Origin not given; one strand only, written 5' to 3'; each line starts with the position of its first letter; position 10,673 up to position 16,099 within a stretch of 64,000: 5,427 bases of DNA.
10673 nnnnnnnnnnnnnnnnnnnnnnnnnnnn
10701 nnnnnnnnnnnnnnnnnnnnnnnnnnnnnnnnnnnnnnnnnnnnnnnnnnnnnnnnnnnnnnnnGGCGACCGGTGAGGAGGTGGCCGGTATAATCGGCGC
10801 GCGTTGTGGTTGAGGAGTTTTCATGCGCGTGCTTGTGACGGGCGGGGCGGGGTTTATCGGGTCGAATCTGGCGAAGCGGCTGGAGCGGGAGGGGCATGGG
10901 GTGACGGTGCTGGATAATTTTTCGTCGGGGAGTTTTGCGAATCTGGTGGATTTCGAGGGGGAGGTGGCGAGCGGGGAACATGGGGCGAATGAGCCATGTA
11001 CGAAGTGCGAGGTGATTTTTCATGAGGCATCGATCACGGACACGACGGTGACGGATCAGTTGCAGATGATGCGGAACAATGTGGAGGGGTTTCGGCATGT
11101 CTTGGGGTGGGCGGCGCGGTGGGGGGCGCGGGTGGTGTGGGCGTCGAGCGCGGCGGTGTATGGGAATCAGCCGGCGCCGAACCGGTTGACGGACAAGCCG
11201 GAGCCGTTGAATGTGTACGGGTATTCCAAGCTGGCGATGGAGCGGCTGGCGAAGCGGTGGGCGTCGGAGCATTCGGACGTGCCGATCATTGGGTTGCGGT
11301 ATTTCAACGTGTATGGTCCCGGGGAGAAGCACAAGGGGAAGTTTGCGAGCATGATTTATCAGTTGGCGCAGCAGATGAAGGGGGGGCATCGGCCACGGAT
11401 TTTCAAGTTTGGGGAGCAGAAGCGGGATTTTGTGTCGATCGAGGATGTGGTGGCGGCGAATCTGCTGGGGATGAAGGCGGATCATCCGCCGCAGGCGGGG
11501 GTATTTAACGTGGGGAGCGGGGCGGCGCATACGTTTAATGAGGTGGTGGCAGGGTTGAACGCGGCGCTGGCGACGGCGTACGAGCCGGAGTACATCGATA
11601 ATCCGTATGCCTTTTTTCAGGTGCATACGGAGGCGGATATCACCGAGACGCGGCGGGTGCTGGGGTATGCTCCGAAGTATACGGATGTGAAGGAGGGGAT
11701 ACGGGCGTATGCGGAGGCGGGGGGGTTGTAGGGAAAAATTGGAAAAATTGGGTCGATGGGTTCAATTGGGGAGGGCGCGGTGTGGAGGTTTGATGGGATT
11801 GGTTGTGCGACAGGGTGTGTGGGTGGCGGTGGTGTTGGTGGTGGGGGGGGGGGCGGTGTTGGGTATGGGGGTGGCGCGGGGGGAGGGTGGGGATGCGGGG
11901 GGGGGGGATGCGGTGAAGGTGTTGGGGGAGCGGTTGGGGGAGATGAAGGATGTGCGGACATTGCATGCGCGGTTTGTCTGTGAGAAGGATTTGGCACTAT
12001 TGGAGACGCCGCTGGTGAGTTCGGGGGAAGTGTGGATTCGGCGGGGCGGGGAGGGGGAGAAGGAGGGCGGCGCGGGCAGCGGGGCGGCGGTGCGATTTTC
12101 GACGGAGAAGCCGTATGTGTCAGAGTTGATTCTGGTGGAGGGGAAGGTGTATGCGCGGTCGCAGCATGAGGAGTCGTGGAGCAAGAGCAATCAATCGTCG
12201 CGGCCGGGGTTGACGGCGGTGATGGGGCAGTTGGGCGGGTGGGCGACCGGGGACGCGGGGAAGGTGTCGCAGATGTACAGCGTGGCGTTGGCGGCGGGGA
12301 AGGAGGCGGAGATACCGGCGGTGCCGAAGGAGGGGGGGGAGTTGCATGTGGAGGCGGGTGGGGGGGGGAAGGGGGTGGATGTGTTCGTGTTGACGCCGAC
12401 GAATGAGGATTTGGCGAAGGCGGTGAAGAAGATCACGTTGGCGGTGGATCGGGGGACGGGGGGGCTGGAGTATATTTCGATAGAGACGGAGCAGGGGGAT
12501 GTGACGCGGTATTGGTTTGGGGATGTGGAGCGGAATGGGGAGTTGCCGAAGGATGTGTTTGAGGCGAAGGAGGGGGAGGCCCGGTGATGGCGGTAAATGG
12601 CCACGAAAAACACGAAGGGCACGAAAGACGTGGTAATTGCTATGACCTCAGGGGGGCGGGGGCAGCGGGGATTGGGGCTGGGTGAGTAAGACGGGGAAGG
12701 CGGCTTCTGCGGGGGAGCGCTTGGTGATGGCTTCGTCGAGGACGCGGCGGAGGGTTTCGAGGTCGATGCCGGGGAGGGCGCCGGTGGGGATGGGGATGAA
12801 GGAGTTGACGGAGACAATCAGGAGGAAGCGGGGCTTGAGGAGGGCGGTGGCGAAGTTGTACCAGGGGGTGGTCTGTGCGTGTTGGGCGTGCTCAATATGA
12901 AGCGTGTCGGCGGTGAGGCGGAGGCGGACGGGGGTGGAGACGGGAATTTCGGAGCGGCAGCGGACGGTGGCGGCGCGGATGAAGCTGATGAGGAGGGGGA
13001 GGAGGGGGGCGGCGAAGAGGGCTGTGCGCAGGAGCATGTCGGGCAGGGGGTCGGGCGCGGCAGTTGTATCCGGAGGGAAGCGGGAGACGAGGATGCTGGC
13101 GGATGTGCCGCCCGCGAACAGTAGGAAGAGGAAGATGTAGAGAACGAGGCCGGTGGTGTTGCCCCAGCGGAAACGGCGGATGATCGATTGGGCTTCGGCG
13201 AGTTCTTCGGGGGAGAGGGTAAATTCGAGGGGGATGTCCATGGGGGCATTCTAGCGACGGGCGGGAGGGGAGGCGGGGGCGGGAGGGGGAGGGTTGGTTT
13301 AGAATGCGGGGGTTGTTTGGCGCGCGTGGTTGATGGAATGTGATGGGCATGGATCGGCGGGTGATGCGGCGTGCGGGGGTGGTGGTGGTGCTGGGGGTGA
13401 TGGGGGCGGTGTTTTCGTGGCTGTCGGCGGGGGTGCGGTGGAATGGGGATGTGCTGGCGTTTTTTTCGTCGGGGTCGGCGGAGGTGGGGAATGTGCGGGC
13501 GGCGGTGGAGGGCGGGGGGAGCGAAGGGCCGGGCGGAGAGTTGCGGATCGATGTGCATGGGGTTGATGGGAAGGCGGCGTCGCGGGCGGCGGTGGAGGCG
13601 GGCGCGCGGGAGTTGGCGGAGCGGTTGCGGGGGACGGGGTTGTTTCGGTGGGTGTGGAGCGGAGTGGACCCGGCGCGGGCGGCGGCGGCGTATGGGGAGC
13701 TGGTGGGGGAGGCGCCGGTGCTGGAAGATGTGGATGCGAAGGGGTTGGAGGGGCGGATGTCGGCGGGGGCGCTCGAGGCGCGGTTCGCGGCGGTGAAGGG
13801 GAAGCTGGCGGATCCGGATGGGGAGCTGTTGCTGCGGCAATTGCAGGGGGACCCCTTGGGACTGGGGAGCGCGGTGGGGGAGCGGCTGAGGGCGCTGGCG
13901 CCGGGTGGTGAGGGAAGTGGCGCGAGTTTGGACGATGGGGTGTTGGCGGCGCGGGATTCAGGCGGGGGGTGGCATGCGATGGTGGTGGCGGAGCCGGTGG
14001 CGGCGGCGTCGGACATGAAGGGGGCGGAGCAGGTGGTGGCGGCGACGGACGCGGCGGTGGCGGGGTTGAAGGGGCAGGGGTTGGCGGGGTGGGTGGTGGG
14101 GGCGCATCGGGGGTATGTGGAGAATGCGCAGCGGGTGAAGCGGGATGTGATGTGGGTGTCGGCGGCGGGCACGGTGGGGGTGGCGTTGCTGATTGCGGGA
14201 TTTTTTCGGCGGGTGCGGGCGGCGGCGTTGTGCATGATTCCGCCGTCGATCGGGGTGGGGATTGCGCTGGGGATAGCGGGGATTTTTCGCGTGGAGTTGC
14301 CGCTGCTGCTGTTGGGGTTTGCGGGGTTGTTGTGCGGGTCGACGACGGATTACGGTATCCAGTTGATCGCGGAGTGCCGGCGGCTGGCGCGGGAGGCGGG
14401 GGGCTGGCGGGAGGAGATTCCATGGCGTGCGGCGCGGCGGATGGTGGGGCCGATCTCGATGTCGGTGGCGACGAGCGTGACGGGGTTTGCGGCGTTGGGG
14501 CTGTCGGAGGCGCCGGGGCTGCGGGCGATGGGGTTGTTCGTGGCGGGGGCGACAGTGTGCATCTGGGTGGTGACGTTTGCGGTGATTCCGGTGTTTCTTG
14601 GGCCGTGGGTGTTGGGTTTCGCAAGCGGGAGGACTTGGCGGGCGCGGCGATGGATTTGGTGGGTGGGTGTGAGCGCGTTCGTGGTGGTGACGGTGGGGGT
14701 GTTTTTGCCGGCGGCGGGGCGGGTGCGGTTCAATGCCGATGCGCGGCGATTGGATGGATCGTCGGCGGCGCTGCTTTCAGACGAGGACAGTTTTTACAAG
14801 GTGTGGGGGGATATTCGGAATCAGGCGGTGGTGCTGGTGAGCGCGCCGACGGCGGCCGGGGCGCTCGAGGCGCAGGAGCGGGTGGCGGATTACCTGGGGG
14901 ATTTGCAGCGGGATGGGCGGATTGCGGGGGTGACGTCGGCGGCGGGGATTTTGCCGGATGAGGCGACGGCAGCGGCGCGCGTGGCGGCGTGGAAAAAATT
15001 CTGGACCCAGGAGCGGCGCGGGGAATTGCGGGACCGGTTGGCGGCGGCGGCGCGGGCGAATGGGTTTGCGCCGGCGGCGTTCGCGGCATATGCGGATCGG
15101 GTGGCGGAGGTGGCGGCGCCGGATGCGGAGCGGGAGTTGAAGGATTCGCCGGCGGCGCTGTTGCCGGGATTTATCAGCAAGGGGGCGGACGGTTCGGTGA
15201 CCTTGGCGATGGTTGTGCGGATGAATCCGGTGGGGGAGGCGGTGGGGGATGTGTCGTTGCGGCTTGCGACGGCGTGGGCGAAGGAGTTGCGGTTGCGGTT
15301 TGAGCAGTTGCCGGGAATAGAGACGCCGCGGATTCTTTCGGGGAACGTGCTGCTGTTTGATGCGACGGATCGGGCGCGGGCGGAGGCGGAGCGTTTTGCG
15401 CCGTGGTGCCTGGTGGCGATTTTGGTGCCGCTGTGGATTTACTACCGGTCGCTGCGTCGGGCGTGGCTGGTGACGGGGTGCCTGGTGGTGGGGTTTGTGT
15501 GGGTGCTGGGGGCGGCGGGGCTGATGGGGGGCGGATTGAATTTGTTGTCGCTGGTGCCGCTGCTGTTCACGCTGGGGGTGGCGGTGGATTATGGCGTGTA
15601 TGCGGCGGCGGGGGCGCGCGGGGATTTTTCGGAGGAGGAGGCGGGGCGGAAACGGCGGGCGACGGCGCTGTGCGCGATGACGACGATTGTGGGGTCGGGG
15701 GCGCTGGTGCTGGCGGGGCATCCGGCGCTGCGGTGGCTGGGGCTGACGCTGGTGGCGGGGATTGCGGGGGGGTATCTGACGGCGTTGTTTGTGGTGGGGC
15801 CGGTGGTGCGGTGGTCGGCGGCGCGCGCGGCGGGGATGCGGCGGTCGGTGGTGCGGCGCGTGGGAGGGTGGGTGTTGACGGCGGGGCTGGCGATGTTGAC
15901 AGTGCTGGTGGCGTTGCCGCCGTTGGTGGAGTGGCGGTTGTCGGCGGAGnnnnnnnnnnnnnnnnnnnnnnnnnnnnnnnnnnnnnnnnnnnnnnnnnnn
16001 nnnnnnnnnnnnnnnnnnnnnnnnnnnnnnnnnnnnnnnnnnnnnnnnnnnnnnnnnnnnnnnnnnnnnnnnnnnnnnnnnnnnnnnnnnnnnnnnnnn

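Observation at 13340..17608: MMPL exporter fused in-frame to a C45/Ntn-hydrolase acyltransferase-like domain and TPR repeats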

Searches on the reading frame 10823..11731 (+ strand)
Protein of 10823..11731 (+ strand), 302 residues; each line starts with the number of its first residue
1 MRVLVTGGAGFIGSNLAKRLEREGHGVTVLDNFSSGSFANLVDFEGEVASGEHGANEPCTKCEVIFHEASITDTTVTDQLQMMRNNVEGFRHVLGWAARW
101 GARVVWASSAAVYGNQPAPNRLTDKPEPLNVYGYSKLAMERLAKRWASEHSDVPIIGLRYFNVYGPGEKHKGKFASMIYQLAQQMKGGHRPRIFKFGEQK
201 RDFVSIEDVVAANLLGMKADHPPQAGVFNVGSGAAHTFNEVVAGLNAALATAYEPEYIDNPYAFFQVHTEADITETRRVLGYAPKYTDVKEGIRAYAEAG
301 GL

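Call 7: search_protein_families(library=pfam, proteins=[window:10823-11731:+], max_evalue=0.01)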
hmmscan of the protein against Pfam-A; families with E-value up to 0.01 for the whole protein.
window:10823-11731:+ (302 aa): 7 families
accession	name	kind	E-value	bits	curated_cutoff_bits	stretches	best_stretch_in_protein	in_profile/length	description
PF01370.27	Epimerase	-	6.3e-47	160.4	20.9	1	3-231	1-240/240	NAD dependent epimerase/dehydratase family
PF16363.11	GDP_Man_Dehyd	-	1.3e-25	91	27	1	4-285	1-322/332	GDP-mannose 4,6 dehydratase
PF04321.23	RmlD_sub_bind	-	9.5e-16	58.1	27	1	1-184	1-169/287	RmlD substrate binding domain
PF01073.25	3Beta_HSD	-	1.4e-11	44.4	22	1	4-218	1-230/280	3-beta hydroxysteroid dehydrogenase/isomerase family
PF07993.18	NAD_binding_4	-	3e-10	40.1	20.1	1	57-211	84-256/258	Male sterility protein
PF02719.21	Polysacc_synt_2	-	2.8e-06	27.2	20.2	1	3-165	1-173/293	Polysaccharide biosynthesis protein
PF00106.31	adh_short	-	0.0015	18.5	26.6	0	3-32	3-32/195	short chain dehydrogenase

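Call 15: search_protein_families(library=ncbifam, proteins=[window:10823-11731:+], max_evalue=0.1)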
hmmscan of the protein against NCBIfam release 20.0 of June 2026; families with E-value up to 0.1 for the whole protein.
window:10823-11731:+ (302 aa): 57 families (the best 25 are shown)
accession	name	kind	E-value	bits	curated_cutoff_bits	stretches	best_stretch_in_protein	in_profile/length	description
TIGR02197.1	heptose_epim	equivalog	9.1e-86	287.9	274.6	1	3-298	1-311/316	ADP-glyceromanno-heptose 6-epimerase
NF008360.0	PRK11150.1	equivalog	5e-53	180.3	452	1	3-297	2-303/310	ADP-glyceromanno-heptose 6-epimerase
TIGR01179.1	galE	equivalog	1.9e-31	109.1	262.3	1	2-291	1-316/332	UDP-glucose 4-epimerase GalE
NF011728.1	PRK15181.1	equivalog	5.3e-25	88.1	760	1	2-294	17-331/348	Vi polysaccharide biosynthesis UDP-N-acetylglucosaminuronic acid C-4 epimerase TviC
TIGR03466.1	HpnA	hypoth_equivalog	8.2e-20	70.9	367.65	1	1-156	1-165/327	hopanoid-associated sugar epimerase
TIGR01181.1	dTDP_gluc_dehyt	equivalog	3.3e-17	62.5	365.1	1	2-294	1-305/321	dTDP-glucose 4,6-dehydratase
NF007956.0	PRK10675.1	subfamily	8.7e-16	58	394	1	1-249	1-280/338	UDP-glucose 4-epimerase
TIGR04180.1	EDH_00030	hypoth_equivalog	4.4e-15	55.5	475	1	3-246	1-253/297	NAD-dependent 4,6-dehydratase LegB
NF042422.1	oxyalk_red_OleD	equivalog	6.3e-14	52.1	580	1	1-250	1-251/329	2-alkyl-3-oxoalkanoate reductase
TIGR01214.1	rmlD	equivalog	9.1e-13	47.9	224.05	1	2-184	1-169/285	dTDP-4-dehydrorhamnose reductase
NF008872.0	PRK11908.1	equivalog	1.5e-11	43.9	294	1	2-264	3-284/349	bifunctional UDP-4-keto-pentose/UDP-xylose synthase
NF043036.1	ErythonDh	equivalog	1e-10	41.4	325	1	1-143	1-160/321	D-erythronate dehydrogenase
NF042423.1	oxyalk_red_Shew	equivalog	1e-09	37.9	580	1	2-170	10-181/331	2-alkyl-3-oxoalkanoate reductase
NF041015.1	UDPsulfquin_syn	equivalog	7.5e-09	35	575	2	1-42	1-42/384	UDP-sulfoquinovose synthase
TIGR01746.1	Thioester-redct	subfamily_domain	1.3e-08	34.5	213.35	1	60-156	87-190/371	thioester reductase domain-containing protein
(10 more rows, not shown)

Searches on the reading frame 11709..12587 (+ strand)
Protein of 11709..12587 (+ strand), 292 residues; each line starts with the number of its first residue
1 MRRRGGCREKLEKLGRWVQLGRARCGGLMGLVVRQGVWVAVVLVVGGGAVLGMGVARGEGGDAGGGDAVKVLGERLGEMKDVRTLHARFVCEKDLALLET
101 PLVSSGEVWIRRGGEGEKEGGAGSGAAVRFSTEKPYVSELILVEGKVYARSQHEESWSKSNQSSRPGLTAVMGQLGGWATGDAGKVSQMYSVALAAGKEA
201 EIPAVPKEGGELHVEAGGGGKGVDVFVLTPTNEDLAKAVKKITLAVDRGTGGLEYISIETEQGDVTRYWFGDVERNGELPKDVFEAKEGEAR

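Call 7: search_protein_families(library=pfam, proteins=[window:11709-12587:+], max_evalue=0.01)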
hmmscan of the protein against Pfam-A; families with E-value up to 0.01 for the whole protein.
window:11709-12587:+ (292 aa): 1 family
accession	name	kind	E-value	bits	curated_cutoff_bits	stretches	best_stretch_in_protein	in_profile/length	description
PF03548.22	LolA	-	3.6e-07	30.5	23.6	1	221-286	102-164/165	Outer membrane lipoprotein carrier protein LolA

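Call 15: search_protein_families(library=ncbifam, proteins=[window:11709-12587:+], max_evalue=0.1)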
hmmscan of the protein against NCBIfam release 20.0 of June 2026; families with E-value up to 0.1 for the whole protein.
window:11709-12587:+ (292 aa): 3 families
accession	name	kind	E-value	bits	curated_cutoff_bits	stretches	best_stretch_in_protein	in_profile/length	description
NF053544.1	LolA2_flexi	equivalog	4.9e-07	29.3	125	1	226-285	148-207/208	flexirubin biosynthesis/transport protein LolA2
TIGR00547.2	lolA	equivalog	0.00043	19.8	112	1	213-285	122-190/202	outer membrane lipoprotein periplasmic chaperone LolA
NF053572.1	LolA1_Flavo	equivalog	0.0067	16.1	100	1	221-285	137-199/214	outer membrane lipoprotein periplasmic chaperone LolA1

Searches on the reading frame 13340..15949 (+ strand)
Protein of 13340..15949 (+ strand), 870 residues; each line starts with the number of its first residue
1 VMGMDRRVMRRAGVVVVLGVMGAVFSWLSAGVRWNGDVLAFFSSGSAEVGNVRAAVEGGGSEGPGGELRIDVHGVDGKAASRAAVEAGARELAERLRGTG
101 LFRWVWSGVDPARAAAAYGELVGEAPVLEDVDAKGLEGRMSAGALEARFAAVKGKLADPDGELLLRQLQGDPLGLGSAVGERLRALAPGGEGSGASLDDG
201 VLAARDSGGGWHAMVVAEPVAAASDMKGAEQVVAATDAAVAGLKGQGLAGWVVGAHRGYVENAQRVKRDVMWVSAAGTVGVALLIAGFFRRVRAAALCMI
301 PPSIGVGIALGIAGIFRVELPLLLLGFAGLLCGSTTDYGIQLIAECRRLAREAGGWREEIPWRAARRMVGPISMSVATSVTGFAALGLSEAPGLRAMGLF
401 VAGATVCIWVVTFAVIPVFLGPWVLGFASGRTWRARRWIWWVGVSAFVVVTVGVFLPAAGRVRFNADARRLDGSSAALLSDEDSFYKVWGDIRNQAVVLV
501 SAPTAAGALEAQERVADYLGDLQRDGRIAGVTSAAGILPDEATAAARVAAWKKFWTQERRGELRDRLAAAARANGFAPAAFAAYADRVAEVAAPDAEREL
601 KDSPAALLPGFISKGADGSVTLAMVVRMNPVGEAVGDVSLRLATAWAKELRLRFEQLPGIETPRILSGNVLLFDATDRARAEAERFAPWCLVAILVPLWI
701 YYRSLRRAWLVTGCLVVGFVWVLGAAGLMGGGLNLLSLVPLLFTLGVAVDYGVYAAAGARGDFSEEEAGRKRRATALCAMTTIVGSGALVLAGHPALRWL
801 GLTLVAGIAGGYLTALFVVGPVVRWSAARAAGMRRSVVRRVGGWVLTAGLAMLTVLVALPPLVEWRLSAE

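Call 86: predict_structure(alignment_id=A4)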
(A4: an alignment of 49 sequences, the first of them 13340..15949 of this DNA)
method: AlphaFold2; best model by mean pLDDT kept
length: 870 residues; sequences in the alignment: 49
mean_pLDDT: 90.1   pTM: 0.86
mean pLDDT of the five models: 90.1, 87.9, 87.6, 87.1, 86.8
residues with pLDDT >= 90: 575; 70-90: 268; 50-70: 25; < 50: 2
segments of 3 or more residues with pLDDT < 50: none
pLDDT, mean of each block of 10 residues (from residue 1): 66 87 92 90 91 78 78 92 95 97 92 82 76 85 95 86 85 83 74 74 89 94 90 97 96 92 91 95 95 95 94 96 89 94 94 94 96 95 92 94 96 94 75 77 96 97 84 88 91 90 95 96 95 90 91 92 95 94 89 88 86 89 93 86 94 90 93 90 89 94 95 96 94 88 91 90 80 93 96 92 96 96 90 82 91 92 87
secondary structure, 60 per line:
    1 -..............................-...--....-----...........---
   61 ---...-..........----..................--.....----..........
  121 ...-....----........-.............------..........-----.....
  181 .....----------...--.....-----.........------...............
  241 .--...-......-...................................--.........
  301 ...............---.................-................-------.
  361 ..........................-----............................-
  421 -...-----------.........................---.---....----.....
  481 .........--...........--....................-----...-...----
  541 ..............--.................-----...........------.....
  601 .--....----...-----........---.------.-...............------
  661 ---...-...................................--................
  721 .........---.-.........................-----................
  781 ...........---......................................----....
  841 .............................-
elements in order (helices of 4 or more, strands of 3 or more residues): H2-31 E33-35 H38-41 H47-57 E68-74 H82-99 E102-106 H111-123 H125-128 H133-140 H142-154 H161-170 H176-185 E196-198 E201-205 E211-219 H226-241 E248-253 H255-289 H292-315 E319-321 H322-335 H337-352 H360-386 H392-419 H436-460 H468-471 H476-489 E495-502 H505-524 E530-532 H541-554 H557-573 H579-589 H596-601 H604-607 E612-614 E620-627 H640-654 E664-666 H668-702 H705-729 H735-759 H765-791 H795-832 H837-869

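Call 88: fold_search(model_id=the predicted structure, library=pdb)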
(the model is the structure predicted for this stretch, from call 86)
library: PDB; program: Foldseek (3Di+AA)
matches with E <= 10: 541; with E <= 0.001: 311
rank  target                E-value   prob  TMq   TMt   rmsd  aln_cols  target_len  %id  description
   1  5khn_A                2.3e-22  1.00  0.60  0.61  14.2       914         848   18  Crystal structures of the Burkholderia multivorans hopanoid transporter HpnN (released 2017-06-14)
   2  5khn_B                4.4e-22  1.00  0.60  0.62  14.2       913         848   18  Crystal structures of the Burkholderia multivorans hopanoid transporter HpnN (released 2017-06-14)
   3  6wu0                  1.4e-20  1.00  0.60  0.61  14.3       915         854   19  CryoEM structure of Burkholderia pseudomallei hopanoid biosynthesis-associated RND transporter HpnN (released 2021-02-03)
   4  5khs_A                2.4e-20  1.00  0.60  0.61  14.1       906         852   18  Crystal structures of the Burkholderia multivorans hopanoid transporter HpnN (released 2017-06-14)
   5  5khs_B                2.5e-20  1.00  0.60  0.61  13.8       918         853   18  Crystal structures of the Burkholderia multivorans hopanoid transporter HpnN (released 2017-06-14)
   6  9u4t_A                6.6e-18  1.00  0.60  0.69   6.7       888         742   13  Cryo-EM map of MSMEG_3496 in complex with AcpM, size exclusion chromatography peak1 (released 2025-12-10)
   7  9gi0_B                6.6e-17  1.00  0.59  0.69   7.3       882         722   13  Truncated MmpL4 in detergent (released 2025-02-19)
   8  9syj_B                6.6e-17  1.00  0.59  0.64  10.5       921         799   13  Asymmetric hexameric MmpS4-MmpL4 complex from Mycobacterium tuberculosis with "short" coiled-coil domain (released 2026-01-28)
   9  9syj_A                3.3e-16  1.00  0.60  0.65   9.3       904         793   13  Asymmetric hexameric MmpS4-MmpL4 complex from Mycobacterium tuberculosis with "short" coiled-coil domain (released 2026-01-28)
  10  9mw0_D                4.7e-16  1.00  0.58  0.64   8.9       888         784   13  Bipartite complex of MmpL5-AcpM from Mycolicibacterium smegmatis (released 2025-07-30)
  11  9b43                  7.2e-16  1.00  0.58  0.68   7.9       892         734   12  Mycolicibacterium smegmatis MmpL4 structure (released 2024-10-02)
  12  8qkk                  8.5e-16  1.00  0.58  0.68   8.9       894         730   14  Cryo-EM structure of MmpL3 from Mycobacterium smegmatis reconstituted into peptidiscs (released 2023-11-15)
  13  9syt_A                8.5e-16  1.00  0.58  0.60  13.6       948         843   14  Asymmetric hexameric MmpS4-MmpL4 complex from Mycobacterium tuberculosis with "long" coiled-coil domain (released 2026-01-28)
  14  6or2                  1.4e-15  1.00  0.59  0.69   8.2       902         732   15  MmpL3 is a lipid transporter that binds trehalose monomycolate and phosphatidylethanolamine (released 2019-05-29)
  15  9syj_C                1.4e-15  1.00  0.61  0.72   6.9       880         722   13  Asymmetric hexameric MmpS4-MmpL4 complex from Mycobacterium tuberculosis with "short" coiled-coil domain (released 2026-01-28)
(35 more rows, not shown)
